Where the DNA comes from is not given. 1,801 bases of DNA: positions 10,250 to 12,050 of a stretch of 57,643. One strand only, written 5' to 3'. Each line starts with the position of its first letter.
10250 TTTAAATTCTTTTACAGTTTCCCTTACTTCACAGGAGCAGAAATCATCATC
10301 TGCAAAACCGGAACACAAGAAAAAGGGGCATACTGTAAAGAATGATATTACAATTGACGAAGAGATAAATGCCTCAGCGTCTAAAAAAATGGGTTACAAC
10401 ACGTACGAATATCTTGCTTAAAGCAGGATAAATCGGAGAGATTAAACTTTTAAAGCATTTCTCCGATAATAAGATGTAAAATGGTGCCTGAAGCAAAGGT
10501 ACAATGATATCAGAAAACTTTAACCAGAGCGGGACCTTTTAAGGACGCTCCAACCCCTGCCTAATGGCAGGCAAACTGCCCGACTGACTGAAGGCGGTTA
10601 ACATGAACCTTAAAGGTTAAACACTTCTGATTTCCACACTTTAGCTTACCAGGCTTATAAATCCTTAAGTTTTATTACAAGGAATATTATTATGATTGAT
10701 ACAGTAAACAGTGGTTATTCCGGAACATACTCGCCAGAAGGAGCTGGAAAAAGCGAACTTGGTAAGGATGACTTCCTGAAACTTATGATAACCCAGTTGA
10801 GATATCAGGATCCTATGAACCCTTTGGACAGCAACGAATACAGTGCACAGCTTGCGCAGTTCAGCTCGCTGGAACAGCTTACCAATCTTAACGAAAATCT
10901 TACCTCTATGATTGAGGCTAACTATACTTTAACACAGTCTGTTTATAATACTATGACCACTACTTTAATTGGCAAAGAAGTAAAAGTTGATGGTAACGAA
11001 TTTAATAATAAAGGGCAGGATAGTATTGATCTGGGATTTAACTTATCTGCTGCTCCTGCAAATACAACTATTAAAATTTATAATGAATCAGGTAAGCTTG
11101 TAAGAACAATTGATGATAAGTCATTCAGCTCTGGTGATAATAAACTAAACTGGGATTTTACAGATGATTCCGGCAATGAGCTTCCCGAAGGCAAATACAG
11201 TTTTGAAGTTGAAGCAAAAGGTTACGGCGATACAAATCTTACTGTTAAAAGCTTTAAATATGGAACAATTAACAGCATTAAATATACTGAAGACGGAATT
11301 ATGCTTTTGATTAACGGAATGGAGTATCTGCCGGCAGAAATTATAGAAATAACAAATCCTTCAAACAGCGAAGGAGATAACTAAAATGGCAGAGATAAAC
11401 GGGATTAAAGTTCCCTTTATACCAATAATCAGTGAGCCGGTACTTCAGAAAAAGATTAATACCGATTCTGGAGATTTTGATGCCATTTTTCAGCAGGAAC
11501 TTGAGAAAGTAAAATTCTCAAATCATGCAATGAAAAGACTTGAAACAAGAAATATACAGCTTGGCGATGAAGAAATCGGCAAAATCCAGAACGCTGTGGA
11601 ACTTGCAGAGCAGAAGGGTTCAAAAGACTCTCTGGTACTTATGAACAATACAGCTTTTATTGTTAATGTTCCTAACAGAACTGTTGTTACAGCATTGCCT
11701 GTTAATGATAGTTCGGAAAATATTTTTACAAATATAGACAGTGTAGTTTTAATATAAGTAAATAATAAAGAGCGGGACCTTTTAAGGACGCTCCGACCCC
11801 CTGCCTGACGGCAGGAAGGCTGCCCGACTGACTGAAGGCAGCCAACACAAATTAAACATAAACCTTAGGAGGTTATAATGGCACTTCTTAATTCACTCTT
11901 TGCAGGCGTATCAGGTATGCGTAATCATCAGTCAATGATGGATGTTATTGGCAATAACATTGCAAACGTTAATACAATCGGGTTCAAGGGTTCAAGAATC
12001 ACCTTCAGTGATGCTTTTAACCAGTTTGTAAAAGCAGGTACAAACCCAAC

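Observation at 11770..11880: Second copy of the element in the flgE leader, followed by an SD-sequestering hairpin with GGA motifs (possible CsrA or translational control of the hook gene)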

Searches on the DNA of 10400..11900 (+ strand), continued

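Call 50: search_with_rna_model(model_id=R1, sources=[L125, L126, L127, L128, L129], filters=off, max_evalue=1, show_alignments=4)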
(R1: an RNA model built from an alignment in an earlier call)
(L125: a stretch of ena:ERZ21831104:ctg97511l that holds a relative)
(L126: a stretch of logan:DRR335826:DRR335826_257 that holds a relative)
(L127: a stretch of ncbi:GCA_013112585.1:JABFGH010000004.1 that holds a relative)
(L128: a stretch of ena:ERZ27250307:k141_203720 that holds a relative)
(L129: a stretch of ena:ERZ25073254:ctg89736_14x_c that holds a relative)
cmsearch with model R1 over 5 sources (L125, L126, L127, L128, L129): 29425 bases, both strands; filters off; matches with E-value up to 1: 7.
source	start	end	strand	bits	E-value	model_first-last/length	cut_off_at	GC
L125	2426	2503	+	64.4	2.3e-12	1-89/89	no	0.5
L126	2425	2503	+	63.9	2.9e-12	1-89/89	no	0.52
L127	1062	1135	+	51.4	1.4e-09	1-89/89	no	0.45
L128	207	255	+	16.5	0.043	1-89/89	no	0.39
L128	2417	2503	+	14.4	0.12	1-89/89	no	0.37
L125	3797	3857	+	11.5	0.5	1-89/89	no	0.31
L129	2438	2503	+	10.2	0.97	1-89/89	no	0.32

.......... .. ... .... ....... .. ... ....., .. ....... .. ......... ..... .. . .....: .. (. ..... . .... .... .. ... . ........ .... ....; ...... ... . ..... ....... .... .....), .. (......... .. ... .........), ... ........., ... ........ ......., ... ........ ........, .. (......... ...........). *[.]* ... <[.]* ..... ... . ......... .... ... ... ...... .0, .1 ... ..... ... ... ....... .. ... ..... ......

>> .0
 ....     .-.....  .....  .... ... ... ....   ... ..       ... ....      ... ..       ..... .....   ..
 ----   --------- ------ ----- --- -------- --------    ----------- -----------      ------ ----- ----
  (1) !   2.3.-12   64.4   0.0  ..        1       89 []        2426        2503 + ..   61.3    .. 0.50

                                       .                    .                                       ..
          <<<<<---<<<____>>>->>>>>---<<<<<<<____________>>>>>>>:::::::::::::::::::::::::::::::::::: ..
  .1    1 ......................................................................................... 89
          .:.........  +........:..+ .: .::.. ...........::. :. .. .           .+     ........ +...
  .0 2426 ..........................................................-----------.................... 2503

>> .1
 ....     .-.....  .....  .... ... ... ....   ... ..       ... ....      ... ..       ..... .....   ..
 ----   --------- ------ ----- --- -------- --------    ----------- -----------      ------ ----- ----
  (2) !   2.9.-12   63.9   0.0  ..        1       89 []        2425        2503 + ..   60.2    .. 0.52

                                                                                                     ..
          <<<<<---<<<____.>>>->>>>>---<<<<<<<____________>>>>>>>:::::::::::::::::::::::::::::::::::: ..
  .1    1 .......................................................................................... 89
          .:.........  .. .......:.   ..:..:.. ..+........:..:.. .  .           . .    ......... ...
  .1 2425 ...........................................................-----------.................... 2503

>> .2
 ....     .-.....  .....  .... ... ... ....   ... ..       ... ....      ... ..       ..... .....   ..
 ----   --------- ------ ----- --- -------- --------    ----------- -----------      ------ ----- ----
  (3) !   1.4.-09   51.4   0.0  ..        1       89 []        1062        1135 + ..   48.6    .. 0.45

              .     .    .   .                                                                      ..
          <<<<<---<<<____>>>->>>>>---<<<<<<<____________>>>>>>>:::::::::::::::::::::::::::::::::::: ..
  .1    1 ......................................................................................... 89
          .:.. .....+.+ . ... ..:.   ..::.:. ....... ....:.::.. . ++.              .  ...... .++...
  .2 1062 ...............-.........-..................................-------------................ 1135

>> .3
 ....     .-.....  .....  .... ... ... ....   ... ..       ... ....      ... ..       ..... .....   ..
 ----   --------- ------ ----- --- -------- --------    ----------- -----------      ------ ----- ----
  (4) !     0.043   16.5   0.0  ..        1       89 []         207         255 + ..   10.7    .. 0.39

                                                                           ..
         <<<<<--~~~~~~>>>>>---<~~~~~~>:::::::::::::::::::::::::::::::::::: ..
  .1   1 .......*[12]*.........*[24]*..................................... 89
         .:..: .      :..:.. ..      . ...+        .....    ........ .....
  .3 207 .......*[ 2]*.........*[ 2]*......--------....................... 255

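Call 60: search_with_rna_model(model_id=R1, sources=[L130, L131, L132], filters=off, max_evalue=1)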
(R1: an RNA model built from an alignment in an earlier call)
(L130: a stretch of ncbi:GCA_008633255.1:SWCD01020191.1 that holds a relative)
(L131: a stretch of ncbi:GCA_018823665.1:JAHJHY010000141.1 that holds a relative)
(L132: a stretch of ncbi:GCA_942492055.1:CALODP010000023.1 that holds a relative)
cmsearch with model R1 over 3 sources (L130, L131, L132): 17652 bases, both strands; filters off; matches with E-value up to 1: 1.
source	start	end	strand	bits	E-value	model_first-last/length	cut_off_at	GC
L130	2428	2503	+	55.2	1.3e-10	1-89/89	no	0.46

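Call 75: search_with_rna_model(model_id=R1, sources=[L133, L134, L135, L136, L137, L138, L139, L140, L141, L142, L143, L144, L145, L146, L147, L148, L149, L150, L151, L152, L153, L154, L155, L156, L157, L158, L159, L160, L161, L162, L163, L164, L165, L166, L167, L168, L169, L170, L171, L172, L173, L174, L175, L176, L177, L178, L179, L180, L181, L182, L183, L184, L185, L186, L187, L188, L189, L190, L191, L192, L193, L194, L195, L196, L197, L198, L199, L200, L201, L202, L203, L204, L205, L206, L207, L208, L209, L210, L211, L212], max_evalue=1)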
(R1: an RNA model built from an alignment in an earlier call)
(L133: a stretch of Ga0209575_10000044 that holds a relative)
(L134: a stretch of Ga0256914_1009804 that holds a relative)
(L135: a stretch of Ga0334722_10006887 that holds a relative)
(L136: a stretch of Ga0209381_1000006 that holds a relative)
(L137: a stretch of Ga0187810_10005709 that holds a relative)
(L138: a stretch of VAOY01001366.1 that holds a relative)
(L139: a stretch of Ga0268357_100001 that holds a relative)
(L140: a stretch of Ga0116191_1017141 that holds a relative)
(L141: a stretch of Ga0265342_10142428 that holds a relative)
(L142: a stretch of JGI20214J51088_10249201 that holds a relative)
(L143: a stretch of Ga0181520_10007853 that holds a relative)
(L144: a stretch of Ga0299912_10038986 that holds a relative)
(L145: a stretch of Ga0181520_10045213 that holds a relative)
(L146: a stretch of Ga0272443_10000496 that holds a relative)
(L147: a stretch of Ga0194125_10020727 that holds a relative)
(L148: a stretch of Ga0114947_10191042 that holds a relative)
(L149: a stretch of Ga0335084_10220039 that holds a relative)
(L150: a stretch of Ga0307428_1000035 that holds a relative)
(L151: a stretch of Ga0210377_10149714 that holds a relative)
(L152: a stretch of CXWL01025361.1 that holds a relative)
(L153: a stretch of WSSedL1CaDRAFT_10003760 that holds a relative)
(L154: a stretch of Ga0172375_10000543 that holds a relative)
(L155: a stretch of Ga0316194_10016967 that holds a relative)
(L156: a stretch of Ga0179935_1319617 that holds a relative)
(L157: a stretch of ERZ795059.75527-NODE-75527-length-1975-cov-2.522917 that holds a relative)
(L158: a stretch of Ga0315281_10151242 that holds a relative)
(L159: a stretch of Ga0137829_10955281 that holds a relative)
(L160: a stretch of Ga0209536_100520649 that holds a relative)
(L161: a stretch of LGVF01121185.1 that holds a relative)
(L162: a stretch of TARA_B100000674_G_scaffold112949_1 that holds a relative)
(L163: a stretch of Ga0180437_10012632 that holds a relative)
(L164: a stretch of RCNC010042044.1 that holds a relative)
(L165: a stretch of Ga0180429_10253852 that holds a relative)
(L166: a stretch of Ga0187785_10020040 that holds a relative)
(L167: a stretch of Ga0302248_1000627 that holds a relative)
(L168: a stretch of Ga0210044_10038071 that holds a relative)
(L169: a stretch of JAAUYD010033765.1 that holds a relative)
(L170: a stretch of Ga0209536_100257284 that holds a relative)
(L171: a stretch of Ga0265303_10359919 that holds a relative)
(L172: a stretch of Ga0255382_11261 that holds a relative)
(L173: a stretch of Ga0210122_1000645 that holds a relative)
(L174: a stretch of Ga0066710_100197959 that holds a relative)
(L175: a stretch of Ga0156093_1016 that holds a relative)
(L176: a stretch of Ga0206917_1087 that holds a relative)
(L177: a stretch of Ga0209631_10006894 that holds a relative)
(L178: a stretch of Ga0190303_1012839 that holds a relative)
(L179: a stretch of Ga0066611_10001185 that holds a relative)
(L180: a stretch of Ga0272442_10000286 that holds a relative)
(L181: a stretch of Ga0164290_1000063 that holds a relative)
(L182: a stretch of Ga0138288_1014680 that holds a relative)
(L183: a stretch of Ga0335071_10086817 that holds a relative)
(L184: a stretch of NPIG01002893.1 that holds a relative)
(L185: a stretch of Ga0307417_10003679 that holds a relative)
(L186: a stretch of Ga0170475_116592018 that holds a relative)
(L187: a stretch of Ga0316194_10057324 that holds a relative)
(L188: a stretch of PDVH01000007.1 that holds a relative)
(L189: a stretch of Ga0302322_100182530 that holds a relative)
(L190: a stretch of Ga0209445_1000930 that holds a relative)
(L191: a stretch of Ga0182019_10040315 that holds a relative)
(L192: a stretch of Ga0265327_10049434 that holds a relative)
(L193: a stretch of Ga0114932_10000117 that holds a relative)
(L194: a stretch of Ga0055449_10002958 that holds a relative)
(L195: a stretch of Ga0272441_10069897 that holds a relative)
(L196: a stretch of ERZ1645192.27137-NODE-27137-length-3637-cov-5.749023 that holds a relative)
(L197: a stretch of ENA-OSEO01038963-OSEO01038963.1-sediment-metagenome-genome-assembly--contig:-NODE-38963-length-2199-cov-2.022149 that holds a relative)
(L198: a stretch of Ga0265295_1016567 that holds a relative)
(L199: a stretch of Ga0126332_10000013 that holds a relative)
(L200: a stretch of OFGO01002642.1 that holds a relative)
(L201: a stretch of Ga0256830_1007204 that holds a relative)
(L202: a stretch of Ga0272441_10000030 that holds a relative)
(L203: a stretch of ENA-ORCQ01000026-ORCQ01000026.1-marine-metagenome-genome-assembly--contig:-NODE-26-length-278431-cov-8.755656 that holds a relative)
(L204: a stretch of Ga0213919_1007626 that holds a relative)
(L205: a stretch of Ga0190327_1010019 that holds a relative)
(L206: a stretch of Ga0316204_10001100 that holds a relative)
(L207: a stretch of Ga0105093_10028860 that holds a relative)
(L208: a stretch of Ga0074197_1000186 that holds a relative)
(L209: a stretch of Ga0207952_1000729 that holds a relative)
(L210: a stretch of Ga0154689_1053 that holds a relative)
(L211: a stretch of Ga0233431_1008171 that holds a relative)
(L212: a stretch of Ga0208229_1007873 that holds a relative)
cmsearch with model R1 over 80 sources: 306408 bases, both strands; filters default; matches with E-value up to 1: 21.
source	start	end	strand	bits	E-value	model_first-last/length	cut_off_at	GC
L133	3659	3748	+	93.9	1.1e-17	1-89/89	no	0.44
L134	3738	3831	+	83.7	1.7e-15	1-89/89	no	0.51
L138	1811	1900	+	79.3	1.5e-14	1-89/89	no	0.49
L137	2778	2861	+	78.1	2.7e-14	1-89/89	no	0.51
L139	3719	3799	+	78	2.8e-14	1-89/89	no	0.49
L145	1816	1900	+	78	2.8e-14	1-89/89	no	0.47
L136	3647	3738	+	71.8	6.2e-13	1-89/89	no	0.48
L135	3648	3723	+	69.9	1.6e-12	1-89/89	no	0.53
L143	3638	3722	+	69.3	2.1e-12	1-89/89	no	0.45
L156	1380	1458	+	44.1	5.3e-07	1-89/89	no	0.49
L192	894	976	+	40.9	2.6e-06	1-89/89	no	0.49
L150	3825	3899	+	40.4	3.4e-06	1-89/89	no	0.52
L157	1854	1942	+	39.5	5.1e-06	1-89/89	no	0.52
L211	3645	3720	+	37.4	1.5e-05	1-89/89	no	0.53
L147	2835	2917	+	33.9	8.1e-05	1-89/89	no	0.53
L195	2206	2280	+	33.8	8.7e-05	1-89/89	no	0.67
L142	1144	1227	+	30.8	0.00038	1-80/89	no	0.58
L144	1944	2040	+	30.8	0.00039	1-89/89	no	0.58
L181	3674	3783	+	26.5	0.0032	1-89/89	no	0.26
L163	3684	3760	+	26.4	0.0033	1-89/89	no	0.66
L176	3919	4011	+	17.4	0.29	1-89/89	no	0.55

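Call 77: search_with_rna_model(model_id=R1, sources=[window, L100, L125, L126, L127, L130, L004, L014, L022, L035, L048, L053, L059, L101, L118, L124, L133, L134, L135, L136, L137, L138, L139, L142, L143, L144, L145, L147, L150, L156, L157, L163, L181, L192, L195, L211], max_evalue=0.01, make_alignment=true)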
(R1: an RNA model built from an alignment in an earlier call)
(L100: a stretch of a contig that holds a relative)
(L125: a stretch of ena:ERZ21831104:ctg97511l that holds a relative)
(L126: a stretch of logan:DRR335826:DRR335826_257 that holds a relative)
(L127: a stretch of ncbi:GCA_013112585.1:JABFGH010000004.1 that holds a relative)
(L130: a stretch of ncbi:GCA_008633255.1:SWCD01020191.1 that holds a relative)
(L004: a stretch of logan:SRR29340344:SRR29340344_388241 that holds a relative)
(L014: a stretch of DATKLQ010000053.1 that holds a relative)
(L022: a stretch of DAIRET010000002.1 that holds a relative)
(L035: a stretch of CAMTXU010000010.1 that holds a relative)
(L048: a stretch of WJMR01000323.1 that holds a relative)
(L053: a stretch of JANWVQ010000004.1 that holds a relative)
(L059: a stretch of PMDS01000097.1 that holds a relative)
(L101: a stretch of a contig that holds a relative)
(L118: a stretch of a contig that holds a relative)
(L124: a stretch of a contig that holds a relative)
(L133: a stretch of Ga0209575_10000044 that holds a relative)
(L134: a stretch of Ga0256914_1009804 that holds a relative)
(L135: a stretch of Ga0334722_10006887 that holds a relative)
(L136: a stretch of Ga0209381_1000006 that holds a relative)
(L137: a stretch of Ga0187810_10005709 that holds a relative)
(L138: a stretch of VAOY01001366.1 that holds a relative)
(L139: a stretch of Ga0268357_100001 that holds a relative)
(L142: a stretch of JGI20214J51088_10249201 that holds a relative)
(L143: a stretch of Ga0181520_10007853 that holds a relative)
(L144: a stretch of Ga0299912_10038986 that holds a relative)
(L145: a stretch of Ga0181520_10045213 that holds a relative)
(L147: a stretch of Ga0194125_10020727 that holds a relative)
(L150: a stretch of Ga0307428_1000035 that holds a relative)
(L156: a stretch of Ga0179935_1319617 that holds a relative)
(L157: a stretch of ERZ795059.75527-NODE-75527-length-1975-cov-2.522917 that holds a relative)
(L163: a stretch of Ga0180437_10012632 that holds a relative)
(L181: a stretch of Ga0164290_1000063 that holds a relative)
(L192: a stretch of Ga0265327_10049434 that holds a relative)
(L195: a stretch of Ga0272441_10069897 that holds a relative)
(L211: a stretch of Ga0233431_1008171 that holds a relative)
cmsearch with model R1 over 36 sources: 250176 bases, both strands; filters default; matches with E-value up to 0.01: 37.
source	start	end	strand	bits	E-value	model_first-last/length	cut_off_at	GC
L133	3659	3748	+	93.9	9.3e-18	1-89/89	no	0.44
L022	5113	5202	-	88.3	1.5e-16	1-89/89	no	0.43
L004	4624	4714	+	85.1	6.9e-16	1-89/89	no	0.47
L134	3738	3831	+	83.7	1.4e-15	1-89/89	no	0.51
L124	2661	2757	+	82.7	2.2e-15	1-89/89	no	0.44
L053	4980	5069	+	82.4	2.7e-15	1-89/89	no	0.49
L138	1811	1900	+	79.3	1.2e-14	1-89/89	no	0.49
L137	2778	2861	+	78.1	2.2e-14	1-89/89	no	0.51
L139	3719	3799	+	78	2.3e-14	1-89/89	no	0.49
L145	1816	1900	+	78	2.3e-14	1-89/89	no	0.47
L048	1954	2043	-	77.7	2.7e-14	1-89/89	no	0.61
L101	4163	4276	+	72.1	4.3e-13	1-89/89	no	0.43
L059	1561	1634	+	72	4.5e-13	1-89/89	no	0.47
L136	3647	3738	+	71.8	5.1e-13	1-89/89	no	0.48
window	11770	11880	+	71.5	5.8e-13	1-89/89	no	0.53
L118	3134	3213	+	70.3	1.1e-12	1-89/89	no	0.47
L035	540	615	+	70.1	1.1e-12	1-89/89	no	0.51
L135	3648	3723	+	69.9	1.3e-12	1-89/89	no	0.53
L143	3638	3722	+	69.3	1.7e-12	1-89/89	no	0.45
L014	189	270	+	68.8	2.2e-12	1-89/89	no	0.48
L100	7054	7130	+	66.2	8.1e-12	1-89/89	no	0.49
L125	2426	2503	+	64.4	2e-11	1-89/89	no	0.5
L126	2425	2503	+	64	2.4e-11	1-89/89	no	0.52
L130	2428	2503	+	55.2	1.8e-09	1-89/89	no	0.46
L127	1062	1135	+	51.4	1.2e-08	1-89/89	no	0.45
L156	1380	1458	+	44.1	4.3e-07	1-89/89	no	0.49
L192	894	976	+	40.9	2.2e-06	1-89/89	no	0.49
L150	3825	3899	+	40.4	2.8e-06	1-89/89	no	0.52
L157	1854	1942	+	39.5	4.2e-06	1-89/89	no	0.52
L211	3645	3720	+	37.4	1.2e-05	1-89/89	no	0.53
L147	2835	2917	+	33.9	6.6e-05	1-89/89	no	0.53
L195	2206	2280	+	33.8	7.1e-05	1-89/89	no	0.67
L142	1144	1227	+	30.8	0.00031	1-80/89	no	0.58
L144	1944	2040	+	30.8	0.00032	1-89/89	no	0.58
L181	3674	3783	+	26.5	0.0026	1-89/89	no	0.26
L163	3684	3760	+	26.4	0.0027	1-89/89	no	0.66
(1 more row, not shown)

Alignment A5: 37 matches aligned to the model, 141 columns, each read 5' to 3' on its own strand. Consensus structure (alignment columns), stored with it:
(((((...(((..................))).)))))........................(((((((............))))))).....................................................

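Call 78: build_rna_model(alignment_id=A5)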
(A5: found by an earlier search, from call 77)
Model R2 built from alignment A5 (37 sequences, 141 columns); structure: stored with the alignment.
model positions 88; base pairs 15; branch points 1; effective number of sequences 4.89; information 0.647 bits per position. Calibrated on 0.2 Mb of random sequence (short: E-values are rough).
structure used (alignment columns):
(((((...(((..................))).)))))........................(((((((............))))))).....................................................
